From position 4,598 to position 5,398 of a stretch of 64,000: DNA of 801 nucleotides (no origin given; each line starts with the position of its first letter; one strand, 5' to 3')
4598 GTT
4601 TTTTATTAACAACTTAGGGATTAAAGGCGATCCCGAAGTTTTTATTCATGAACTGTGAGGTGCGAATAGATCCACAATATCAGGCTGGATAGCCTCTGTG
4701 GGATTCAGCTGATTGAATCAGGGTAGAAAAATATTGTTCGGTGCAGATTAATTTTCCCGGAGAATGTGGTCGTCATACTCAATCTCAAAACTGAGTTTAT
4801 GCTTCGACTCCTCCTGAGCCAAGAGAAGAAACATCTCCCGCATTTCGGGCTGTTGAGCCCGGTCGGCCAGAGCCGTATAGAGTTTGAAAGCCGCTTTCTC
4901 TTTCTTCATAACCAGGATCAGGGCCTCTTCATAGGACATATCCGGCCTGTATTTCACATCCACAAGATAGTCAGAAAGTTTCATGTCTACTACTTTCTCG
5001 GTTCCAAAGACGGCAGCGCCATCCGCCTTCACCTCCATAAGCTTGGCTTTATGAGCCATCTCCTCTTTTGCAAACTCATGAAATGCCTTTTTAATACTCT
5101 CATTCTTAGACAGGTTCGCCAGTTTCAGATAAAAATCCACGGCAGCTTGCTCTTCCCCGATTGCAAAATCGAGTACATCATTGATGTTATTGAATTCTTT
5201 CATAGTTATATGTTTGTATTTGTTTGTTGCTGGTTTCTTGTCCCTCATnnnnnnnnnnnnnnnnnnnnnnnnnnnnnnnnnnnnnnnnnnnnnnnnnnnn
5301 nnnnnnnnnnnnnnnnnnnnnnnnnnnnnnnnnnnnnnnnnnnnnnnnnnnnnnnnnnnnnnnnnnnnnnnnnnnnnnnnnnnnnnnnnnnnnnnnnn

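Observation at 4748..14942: Ten-kb redox gene string joins a classical NfnAB pair to a Bfu-type NuoE/NuoF/NuoG-like trio, capped by Cys-ribbon and diiron proteins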

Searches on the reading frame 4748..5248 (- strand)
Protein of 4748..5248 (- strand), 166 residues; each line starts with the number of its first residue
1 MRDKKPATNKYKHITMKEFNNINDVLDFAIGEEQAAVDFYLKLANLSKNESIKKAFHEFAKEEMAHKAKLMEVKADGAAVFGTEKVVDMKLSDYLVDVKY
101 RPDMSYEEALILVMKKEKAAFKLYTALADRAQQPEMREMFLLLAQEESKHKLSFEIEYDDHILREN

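Call 3: search_protein_families(library=pfam, proteins=[window:4748-5248:-], max_evalue=0.001)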
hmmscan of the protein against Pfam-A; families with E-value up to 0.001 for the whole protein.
window:4748-5248:- (166 aa): 2 families
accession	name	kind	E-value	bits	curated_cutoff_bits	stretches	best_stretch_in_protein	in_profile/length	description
PF02915.23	Rubrerythrin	-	2e-13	51.3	22.8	2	24-74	1-53/137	Rubrerythrin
PF22277.2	EncFtn-like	-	4.8e-05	23.5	27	0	29-72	22-65/85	EncFtn-like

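Call 4: search_protein_families(library=ncbifam, proteins=[window:4748-5248:-], max_evalue=0.001)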
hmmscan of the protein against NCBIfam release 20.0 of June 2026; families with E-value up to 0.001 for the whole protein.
window:4748-5248:- (166 aa): 3 families
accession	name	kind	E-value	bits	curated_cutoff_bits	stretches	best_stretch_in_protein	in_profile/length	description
TIGR04535.1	ferrit_encaps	subfamily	5.8e-08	32.7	125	1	17-72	11-64/114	encapsulin-associated ferritin-like protein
NF058679.1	EncB_fam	subfamily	6.1e-08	32.7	90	1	12-72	14-71/117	encapsulin nanocompartment ferritin-likeEncB family encapsulin nanocompartment ferritin-like cargo protein cargo protein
NF045676.1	FeExpMbfA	equivalog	1.7e-06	27.7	450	1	18-152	3-142/318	iron exporter MbfA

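Call 22: search_solved_structures(query=window:4748-5248:-, max_evalue=1, show_alignments=2)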
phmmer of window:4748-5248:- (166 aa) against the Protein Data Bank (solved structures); distinct sequences matched with E-value up to 1: 10.
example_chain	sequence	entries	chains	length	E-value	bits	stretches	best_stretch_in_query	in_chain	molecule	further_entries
2fzf_A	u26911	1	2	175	2.3e-07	34.5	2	101-153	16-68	hypothetical protein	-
1vjx_A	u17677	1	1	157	6.3e-05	26.6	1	20-76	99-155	putative ferritin-like diiron-carboxylate protein TM1526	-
9viw_A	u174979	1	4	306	0.00013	25.6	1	91-152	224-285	Bacterioferritin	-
5n5e_e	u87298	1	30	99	0.0033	21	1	17-73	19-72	PFC_05175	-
2e0z_A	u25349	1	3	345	0.022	18.4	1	21-73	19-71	Virus-like particle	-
2hz8_A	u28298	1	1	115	0.046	17.3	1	113-150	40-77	De novo designed diiron protein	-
1mft_A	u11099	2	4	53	0.16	15.5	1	113-151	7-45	Four-helix bundle model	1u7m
5c39_A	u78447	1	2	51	0.18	15.4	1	113-150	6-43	P0 Manganese cluster peptide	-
7s5k_A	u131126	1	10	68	0.52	13.9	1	110-151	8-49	EncB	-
7s5c_A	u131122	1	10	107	0.66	13.6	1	109-151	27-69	EncB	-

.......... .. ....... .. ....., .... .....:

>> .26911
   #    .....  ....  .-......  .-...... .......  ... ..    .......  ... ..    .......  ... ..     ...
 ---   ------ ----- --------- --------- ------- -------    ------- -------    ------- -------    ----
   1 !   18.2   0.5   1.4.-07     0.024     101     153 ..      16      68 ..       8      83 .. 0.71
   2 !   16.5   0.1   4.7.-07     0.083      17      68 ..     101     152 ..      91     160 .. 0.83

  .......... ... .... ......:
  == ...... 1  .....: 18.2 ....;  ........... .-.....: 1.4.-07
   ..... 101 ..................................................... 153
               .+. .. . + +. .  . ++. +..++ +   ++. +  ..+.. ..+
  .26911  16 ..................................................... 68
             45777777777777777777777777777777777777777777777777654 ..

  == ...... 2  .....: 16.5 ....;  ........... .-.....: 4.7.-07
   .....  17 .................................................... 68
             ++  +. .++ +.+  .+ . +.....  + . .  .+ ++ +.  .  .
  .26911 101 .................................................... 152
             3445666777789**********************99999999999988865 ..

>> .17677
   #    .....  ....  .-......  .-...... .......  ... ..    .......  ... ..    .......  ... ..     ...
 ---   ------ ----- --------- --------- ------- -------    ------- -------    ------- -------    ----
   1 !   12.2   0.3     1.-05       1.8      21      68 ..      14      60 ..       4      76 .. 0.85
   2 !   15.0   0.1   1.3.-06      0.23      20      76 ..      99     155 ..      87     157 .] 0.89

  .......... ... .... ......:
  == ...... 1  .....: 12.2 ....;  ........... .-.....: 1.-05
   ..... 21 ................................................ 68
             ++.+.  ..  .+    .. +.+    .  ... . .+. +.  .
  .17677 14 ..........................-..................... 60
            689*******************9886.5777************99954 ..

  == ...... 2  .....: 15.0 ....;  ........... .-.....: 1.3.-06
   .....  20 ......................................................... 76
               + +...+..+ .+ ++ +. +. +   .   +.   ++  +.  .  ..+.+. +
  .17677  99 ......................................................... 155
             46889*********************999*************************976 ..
